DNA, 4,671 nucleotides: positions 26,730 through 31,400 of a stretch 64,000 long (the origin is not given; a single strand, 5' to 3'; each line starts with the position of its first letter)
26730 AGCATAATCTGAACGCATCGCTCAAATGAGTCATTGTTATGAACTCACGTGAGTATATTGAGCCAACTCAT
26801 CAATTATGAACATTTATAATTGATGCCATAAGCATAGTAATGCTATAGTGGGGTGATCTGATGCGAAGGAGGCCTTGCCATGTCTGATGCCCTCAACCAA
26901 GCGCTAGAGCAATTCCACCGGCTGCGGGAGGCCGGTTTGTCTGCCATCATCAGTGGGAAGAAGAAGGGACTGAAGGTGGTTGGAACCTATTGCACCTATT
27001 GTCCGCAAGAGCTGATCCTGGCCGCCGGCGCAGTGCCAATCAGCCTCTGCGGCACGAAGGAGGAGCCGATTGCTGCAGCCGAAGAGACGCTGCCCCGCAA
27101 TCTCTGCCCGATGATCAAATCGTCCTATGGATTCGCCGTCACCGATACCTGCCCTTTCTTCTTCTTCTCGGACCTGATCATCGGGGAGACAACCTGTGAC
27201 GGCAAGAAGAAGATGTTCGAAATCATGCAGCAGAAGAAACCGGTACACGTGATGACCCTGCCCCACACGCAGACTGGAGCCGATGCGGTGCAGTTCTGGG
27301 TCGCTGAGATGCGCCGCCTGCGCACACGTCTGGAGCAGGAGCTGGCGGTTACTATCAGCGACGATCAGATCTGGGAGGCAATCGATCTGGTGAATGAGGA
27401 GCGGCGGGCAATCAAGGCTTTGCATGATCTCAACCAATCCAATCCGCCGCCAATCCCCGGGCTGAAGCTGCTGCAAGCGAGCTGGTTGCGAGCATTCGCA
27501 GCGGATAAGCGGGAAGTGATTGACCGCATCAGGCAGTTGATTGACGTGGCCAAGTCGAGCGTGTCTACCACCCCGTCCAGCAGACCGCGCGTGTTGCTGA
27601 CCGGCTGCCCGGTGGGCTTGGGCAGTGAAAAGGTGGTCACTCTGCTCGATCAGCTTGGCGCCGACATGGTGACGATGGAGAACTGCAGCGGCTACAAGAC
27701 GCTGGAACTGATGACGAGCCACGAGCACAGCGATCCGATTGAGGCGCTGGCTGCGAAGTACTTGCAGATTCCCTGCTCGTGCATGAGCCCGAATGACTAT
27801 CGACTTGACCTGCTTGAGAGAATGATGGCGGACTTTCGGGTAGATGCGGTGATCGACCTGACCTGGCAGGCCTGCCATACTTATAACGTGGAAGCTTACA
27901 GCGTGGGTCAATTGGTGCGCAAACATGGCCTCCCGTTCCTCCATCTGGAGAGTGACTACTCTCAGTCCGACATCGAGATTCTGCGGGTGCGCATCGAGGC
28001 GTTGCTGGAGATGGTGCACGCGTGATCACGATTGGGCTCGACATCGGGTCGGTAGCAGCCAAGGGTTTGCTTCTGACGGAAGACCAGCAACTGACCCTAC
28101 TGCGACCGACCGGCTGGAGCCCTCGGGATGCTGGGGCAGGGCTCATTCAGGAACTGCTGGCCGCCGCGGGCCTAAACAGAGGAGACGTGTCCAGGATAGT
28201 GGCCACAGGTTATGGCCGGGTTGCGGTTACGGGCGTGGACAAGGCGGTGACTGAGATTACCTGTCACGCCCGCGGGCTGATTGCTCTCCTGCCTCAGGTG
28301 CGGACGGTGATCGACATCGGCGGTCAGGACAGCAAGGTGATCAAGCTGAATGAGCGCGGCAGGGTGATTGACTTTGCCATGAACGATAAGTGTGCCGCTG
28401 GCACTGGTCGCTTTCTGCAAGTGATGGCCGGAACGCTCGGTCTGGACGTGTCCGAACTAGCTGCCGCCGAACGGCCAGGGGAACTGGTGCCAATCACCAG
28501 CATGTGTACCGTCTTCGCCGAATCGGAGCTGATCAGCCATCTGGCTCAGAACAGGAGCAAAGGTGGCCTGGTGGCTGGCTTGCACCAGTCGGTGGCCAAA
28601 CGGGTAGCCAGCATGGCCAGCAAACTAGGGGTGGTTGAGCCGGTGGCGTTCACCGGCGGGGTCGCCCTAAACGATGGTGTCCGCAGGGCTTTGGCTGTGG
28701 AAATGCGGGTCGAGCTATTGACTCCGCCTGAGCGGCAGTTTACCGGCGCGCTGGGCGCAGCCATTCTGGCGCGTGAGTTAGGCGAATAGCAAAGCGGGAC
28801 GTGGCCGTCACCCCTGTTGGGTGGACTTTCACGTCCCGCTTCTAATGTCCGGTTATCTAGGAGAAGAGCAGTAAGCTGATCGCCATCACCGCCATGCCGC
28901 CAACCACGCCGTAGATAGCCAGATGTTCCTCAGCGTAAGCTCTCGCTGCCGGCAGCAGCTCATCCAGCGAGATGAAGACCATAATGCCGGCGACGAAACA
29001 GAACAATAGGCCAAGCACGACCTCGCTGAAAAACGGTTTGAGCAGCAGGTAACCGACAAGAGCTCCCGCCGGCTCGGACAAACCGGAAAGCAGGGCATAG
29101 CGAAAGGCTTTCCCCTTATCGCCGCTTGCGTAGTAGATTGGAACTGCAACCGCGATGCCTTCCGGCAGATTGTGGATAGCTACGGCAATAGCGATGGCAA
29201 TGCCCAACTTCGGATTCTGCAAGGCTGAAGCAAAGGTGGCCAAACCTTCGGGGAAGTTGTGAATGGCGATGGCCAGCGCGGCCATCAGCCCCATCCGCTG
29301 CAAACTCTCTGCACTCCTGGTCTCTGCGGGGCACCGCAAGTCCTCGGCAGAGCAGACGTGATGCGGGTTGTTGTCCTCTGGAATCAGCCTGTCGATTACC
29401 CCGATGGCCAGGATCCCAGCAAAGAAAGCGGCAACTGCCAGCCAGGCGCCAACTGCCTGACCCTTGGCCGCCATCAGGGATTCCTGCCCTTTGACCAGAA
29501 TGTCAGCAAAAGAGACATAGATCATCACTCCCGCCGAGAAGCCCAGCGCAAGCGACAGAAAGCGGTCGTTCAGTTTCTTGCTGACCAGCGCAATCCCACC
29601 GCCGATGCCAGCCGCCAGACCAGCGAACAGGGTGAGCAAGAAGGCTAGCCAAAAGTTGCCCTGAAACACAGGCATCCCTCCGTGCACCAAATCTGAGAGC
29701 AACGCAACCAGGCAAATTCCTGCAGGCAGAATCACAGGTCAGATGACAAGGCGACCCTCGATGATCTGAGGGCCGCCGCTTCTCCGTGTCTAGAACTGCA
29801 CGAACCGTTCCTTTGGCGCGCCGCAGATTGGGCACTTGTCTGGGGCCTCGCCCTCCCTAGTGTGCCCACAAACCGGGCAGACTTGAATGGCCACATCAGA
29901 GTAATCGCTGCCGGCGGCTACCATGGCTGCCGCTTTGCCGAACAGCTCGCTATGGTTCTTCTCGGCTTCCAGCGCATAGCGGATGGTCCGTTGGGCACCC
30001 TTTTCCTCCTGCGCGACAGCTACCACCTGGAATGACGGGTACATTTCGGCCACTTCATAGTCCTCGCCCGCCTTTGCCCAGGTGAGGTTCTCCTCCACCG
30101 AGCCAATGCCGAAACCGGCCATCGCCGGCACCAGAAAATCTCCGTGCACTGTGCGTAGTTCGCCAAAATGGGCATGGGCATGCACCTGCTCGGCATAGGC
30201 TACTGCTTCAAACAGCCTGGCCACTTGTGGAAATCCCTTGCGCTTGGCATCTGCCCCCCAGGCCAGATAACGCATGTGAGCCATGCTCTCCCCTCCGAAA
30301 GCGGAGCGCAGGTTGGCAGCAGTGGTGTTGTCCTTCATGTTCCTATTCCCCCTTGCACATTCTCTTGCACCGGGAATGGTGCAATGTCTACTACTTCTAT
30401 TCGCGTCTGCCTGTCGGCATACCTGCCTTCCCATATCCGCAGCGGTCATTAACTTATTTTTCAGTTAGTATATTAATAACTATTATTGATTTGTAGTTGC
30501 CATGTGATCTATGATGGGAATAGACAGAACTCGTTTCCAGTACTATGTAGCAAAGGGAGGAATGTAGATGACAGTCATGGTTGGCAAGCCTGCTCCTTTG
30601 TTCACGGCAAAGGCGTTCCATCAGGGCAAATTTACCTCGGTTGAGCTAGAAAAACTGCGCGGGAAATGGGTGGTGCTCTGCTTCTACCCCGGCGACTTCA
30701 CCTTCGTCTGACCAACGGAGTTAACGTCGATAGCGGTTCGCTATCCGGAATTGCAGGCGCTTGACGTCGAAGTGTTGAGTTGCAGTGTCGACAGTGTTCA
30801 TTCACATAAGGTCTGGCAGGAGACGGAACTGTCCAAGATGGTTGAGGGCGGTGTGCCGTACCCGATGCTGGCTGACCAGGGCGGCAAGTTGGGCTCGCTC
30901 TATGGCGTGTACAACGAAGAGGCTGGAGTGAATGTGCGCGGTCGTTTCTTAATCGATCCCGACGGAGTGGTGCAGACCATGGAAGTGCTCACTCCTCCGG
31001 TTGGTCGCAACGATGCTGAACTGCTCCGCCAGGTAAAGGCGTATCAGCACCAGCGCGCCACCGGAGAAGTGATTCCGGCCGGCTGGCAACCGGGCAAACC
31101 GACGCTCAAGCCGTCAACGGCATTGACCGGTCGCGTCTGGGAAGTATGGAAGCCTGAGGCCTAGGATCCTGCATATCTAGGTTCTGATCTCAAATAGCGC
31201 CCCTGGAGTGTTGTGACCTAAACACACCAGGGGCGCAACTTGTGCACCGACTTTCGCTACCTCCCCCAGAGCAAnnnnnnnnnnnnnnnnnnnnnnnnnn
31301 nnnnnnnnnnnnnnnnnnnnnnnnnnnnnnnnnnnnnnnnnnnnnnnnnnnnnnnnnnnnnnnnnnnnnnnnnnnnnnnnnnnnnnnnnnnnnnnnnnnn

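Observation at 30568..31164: Peroxiredoxin with in-frame UGA at the peroxidatic cysteine and a downstream SECIS-like hairpin: candidate selenocysteine Prx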

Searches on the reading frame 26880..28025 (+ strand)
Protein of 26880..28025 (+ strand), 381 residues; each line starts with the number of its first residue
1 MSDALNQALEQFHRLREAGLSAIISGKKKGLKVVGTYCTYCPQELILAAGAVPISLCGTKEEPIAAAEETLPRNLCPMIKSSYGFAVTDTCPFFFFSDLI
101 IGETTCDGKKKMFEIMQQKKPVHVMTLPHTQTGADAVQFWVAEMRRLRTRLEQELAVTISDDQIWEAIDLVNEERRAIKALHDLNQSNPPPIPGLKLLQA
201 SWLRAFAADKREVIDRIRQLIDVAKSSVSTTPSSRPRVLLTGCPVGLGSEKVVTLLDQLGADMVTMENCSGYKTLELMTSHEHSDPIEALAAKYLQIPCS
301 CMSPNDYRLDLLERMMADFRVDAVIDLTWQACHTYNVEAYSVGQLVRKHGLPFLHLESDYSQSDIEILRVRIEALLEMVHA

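Call 21: search_protein_families(library=pfam, proteins=[window:26880-28025:+], max_evalue=0.00001)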
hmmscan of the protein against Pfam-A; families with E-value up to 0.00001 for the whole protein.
window:26880-28025:+ (381 aa): 1 family
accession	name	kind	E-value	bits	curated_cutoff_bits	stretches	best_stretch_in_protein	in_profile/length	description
PF06050.19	HGD-D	-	9.5e-113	377.7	28.4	1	38-378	1-341/342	2-hydroxyglutaryl-CoA dehydratase, D-component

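Call 48: list_cluster_members(proteins=[window:26880-28025:+, window:23813-25651:+, window:46593-47231:+])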
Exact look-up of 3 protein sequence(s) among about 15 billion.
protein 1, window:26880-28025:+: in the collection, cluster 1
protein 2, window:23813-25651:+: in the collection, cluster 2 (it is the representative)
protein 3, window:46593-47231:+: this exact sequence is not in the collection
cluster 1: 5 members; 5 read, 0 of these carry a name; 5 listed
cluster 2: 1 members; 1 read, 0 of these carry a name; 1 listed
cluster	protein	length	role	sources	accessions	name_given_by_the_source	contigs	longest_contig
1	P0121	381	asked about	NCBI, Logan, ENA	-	-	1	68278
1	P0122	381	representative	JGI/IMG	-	-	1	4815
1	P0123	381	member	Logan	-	-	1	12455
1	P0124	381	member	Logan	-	-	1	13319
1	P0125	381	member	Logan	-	-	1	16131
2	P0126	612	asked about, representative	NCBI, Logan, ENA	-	-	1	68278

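Call 50: find_encoding_contigs(protein=P0126, flank=1000, max_places=4)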
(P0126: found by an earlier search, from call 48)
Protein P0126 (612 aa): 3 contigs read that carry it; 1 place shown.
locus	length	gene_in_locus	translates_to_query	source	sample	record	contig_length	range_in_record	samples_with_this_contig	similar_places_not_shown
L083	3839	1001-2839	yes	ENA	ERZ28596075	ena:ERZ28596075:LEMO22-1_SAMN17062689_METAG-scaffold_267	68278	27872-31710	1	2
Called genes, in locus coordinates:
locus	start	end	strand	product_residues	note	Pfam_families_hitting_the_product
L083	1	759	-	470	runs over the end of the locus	PF01979:Amidohydro_1, PF07969:Amidohydro_3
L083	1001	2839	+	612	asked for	PF06480:FtsH_ext (weak), PF06068:TIP49 (weak), PF13191:AAA_16 (faint), PF00004:AAA, PF17862:AAA_lid_3, PF01434:Peptidase_M41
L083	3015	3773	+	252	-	PF14268:YoaP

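Call 67: search_protein_families(library=ncbifam, proteins=[window:26880-28025:+], max_evalue=1e-10)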
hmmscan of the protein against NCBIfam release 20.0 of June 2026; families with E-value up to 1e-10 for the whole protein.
window:26880-28025:+ (381 aa): 4 families
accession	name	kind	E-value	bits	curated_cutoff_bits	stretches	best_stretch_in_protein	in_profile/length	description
NF040772.1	double_cubane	equivalog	3.6e-147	490.2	350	1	15-379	4-372/372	double-cubane-cluster-containing anaerobic reductase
TIGR03190.1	benz_CoA_bzdN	equivalog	2.1e-28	99.2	453.8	1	28-379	24-371/377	benzoyl-CoA reductase, bzd-type, subunit N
NF052456.1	HyiscapDhHadC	equivalog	1.5e-23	83.3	700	1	8-379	4-372/372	(R)-2-hydroxyisocaproyl-CoA dehydratase subunit beta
TIGR02263.1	benz_CoA_red_C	equivalog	1.2e-12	47.5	421.15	1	30-197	29-197/380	benzoyl-CoA reductase subunit C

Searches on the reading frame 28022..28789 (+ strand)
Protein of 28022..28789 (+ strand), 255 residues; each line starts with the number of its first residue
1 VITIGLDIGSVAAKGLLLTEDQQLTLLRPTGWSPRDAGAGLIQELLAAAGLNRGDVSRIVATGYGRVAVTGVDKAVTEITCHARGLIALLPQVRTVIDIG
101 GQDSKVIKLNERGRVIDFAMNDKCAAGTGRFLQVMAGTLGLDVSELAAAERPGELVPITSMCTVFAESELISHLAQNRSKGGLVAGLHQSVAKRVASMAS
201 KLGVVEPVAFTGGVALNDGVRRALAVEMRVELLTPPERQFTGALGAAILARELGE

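Call 21: search_protein_families(library=pfam, proteins=[window:28022-28789:+], max_evalue=0.00001)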
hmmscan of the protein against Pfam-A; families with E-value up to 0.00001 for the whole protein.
window:28022-28789:+ (255 aa): 1 family
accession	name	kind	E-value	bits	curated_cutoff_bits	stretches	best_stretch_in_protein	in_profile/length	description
PF01869.26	BcrAD_BadFG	-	1.9e-56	192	31.5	1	4-250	1-271/271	BadF/BadG/BcrA/BcrD ATPase family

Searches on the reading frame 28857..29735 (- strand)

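Call 21: search_protein_families(library=pfam, proteins=[window:28857-29735:-], max_evalue=0.00001)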
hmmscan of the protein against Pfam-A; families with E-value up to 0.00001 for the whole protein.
window:28857-29735:- (292 aa): 1 family
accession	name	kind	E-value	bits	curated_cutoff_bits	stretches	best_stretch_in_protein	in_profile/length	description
PF02535.28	Zip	-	4.9e-36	125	35.1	1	135-286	164-321/323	ZIP Zinc transporter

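Call 67: search_protein_families(library=ncbifam, proteins=[window:28857-29735:-], max_evalue=1e-10)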
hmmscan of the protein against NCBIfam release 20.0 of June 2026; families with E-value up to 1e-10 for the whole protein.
window:28857-29735:- (292 aa): 1 family
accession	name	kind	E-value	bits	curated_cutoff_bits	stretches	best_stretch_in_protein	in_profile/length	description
NF003243.0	PRK04201.1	equivalog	1.4e-111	372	252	1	27-291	4-265/266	zinc transporter ZupT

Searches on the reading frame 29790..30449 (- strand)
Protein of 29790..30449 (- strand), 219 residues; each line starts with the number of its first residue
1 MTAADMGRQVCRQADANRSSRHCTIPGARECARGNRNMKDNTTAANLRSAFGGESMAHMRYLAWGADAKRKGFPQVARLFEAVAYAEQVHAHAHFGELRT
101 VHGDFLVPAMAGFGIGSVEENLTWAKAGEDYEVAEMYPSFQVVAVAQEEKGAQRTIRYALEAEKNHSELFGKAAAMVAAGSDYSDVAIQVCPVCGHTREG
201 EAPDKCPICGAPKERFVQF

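Call 21: search_protein_families(library=pfam, proteins=[window:29790-30449:-], max_evalue=0.00001)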
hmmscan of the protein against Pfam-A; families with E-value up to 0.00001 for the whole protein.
window:29790-30449:- (219 aa): 2 families
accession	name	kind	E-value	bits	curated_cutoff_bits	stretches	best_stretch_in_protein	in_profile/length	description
PF02915.23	Rubrerythrin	-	5.1e-22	79.2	22.8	1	46-173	2-136/137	Rubrerythrin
PF21349.2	RUBY_RBDX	-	1.8e-11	43.7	26.5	1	190-216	2-29/30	Rubrerythrin, rubredoxin-like domain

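Call 67: search_protein_families(library=ncbifam, proteins=[window:29790-30449:-], max_evalue=1e-10)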
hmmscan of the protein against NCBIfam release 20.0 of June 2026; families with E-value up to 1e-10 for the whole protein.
window:29790-30449:- (219 aa): 2 families
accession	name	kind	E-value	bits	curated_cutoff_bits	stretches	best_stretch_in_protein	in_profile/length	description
NF045783.1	Nigrythrn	equivalog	4.1e-36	125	340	1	39-219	25-202/202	nigerythrin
NF045767.1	RuberyRbr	equivalog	1.4e-29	103.6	200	1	36-216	2-187/194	rubrerythrin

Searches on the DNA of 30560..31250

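Call 64: search_rna_families(source=window, start=30560, end=31250, threshold=evalue, max_evalue=10)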
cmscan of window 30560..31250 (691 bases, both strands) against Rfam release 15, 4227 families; matches with E-value up to 10: 2.
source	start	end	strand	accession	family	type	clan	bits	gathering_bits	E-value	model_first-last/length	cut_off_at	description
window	30994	31068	-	RF03920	mir-237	Gene; miRNA;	-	18.3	80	0.42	1-79/79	no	mir-237 microRNA precursor family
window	31190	31244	-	RF04157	MIR9486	Gene; miRNA;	-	18.2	100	0.79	1-119/119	no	MIR9486 microRNA precursor family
